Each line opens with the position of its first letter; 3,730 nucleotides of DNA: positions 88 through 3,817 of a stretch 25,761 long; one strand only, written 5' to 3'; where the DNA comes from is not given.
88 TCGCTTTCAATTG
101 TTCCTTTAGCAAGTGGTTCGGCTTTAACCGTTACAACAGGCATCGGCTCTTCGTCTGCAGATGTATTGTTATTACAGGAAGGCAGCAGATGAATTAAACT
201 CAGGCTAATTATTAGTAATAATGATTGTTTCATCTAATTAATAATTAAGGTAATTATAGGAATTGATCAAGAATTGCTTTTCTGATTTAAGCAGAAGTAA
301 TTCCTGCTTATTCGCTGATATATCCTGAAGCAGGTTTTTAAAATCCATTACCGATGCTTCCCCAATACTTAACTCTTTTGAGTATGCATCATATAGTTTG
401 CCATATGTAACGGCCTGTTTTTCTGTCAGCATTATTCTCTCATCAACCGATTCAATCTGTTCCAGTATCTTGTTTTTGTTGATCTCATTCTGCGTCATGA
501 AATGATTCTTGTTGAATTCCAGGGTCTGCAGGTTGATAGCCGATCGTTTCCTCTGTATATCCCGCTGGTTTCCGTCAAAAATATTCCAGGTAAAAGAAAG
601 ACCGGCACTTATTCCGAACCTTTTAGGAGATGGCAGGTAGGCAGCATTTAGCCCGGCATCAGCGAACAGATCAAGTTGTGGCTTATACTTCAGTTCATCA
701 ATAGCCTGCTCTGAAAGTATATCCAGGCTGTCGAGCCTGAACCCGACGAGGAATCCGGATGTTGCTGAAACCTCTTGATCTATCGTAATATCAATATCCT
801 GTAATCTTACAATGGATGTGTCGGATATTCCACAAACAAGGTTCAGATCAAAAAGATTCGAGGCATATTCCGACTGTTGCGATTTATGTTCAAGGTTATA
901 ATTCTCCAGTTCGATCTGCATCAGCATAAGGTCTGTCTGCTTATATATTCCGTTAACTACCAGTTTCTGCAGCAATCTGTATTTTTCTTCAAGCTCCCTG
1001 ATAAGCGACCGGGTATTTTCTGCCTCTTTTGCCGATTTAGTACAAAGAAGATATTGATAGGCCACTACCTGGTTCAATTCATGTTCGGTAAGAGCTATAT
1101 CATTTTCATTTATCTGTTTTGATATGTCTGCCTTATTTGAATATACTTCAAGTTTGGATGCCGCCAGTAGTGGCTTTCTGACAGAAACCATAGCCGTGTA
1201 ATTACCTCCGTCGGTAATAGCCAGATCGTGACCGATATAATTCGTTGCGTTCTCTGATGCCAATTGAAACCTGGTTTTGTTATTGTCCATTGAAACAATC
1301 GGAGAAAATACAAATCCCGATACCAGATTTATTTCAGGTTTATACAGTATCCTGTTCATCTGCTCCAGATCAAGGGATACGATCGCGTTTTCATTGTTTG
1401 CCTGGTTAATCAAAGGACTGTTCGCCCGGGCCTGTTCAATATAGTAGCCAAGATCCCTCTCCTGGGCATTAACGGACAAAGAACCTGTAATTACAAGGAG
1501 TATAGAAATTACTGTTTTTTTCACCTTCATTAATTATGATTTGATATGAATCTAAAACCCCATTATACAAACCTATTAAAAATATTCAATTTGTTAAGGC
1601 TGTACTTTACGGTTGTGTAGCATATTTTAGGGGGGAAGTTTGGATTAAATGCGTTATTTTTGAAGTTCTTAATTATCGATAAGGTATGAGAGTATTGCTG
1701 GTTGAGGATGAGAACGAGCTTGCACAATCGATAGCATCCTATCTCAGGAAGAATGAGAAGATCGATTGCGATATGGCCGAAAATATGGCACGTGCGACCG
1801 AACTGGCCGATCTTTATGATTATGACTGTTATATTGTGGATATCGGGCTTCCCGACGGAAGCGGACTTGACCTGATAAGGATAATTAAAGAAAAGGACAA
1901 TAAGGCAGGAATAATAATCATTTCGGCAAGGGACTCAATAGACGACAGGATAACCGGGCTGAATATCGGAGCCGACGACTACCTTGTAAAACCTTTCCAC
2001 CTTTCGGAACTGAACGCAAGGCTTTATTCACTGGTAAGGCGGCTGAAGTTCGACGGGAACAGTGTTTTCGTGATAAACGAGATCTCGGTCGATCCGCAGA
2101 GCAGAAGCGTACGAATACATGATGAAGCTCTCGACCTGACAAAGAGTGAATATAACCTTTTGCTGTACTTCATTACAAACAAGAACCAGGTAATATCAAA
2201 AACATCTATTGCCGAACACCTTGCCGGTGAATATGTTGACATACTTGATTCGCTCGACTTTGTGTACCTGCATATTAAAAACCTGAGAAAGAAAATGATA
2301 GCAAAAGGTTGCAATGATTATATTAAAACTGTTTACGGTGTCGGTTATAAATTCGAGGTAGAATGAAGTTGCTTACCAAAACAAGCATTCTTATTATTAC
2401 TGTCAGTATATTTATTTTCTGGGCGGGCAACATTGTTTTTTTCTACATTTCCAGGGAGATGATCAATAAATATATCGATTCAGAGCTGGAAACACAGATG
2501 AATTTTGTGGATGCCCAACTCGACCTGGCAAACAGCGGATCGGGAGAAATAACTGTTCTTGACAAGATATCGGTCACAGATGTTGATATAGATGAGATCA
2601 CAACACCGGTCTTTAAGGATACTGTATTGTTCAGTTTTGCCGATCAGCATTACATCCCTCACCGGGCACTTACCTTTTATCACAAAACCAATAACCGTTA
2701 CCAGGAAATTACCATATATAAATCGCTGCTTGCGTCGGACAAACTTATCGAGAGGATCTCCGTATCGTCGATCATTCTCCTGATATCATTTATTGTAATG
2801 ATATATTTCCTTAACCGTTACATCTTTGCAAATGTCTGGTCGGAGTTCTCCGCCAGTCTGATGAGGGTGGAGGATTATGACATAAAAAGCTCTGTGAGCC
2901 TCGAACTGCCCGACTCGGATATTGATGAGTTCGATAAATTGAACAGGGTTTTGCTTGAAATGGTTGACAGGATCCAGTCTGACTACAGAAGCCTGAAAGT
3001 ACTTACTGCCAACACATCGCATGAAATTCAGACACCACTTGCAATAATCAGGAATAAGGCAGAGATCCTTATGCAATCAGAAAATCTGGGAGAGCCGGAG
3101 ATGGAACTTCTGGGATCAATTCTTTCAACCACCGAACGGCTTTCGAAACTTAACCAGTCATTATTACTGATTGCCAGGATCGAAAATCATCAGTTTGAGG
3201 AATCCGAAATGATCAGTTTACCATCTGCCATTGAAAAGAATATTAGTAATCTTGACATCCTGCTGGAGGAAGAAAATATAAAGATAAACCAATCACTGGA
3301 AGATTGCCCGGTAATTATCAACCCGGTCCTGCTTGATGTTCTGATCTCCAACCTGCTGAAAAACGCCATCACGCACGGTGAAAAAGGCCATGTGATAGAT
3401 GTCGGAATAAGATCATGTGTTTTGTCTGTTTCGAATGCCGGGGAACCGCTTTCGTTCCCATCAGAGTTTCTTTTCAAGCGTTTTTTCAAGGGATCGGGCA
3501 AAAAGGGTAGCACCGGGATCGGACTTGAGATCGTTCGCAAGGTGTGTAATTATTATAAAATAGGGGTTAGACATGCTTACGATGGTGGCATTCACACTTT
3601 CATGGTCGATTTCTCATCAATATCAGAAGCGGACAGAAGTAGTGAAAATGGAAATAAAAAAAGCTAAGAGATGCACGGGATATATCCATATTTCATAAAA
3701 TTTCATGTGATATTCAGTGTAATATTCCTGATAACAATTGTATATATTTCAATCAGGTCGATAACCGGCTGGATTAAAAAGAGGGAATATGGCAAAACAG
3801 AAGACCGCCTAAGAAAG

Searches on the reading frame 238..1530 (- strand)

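Call 87: search_protein_families(library=pfam, proteins=[window:238-1530:-], max_evalue=0.00001)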
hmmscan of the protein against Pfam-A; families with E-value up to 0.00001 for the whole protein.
window:238-1530:- (430 aa): 1 family
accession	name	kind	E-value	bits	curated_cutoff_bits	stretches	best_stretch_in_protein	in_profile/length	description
PF02321.23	OEP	-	2.1e-18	67.2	22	2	275-428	27-185/187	Outer membrane efflux protein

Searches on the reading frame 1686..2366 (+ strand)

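Call 87: search_protein_families(library=pfam, proteins=[window:1686-2366:+], max_evalue=0.00001)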
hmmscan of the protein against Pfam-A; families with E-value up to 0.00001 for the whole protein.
window:1686-2366:+ (226 aa): 2 families
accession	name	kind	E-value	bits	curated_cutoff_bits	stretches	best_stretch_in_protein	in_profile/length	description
PF00072.30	Response_reg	-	4.3e-25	88.5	30.2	1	3-113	1-110/111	Response regulator receiver domain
PF00486.34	Trans_reg_C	-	9.8e-17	61.2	26.2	1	147-223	2-77/77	Transcriptional regulatory protein, C terminal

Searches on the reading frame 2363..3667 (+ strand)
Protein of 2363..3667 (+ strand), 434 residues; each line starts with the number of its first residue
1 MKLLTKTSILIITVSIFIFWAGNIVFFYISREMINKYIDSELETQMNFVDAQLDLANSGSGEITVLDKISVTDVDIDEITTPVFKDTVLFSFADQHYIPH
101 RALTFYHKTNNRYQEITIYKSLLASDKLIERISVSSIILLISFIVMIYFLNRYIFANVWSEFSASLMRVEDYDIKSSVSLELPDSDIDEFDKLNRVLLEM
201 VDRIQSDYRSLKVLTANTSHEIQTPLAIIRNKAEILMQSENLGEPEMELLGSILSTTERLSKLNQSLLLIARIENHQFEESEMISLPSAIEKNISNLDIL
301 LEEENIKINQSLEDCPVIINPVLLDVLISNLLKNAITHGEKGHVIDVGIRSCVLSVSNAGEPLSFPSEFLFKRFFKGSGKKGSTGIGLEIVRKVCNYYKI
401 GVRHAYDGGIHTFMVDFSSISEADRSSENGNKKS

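Call 87: search_protein_families(library=pfam, proteins=[window:2363-3667:+], max_evalue=0.00001)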
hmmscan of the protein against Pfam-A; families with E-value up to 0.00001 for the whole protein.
window:2363-3667:+ (434 aa): 2 families
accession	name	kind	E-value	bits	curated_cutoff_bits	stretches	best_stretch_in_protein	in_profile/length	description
PF00512.31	HisKA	-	1.2e-11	44.9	26.9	1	214-275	5-65/66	His Kinase A (phospho-acceptor) domain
PF02518.31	HATPase_c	-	3.1e-08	34.5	26.4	1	322-402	4-93/111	Histidine kinase-, DNA gyrase B-, and HSP90-like ATPase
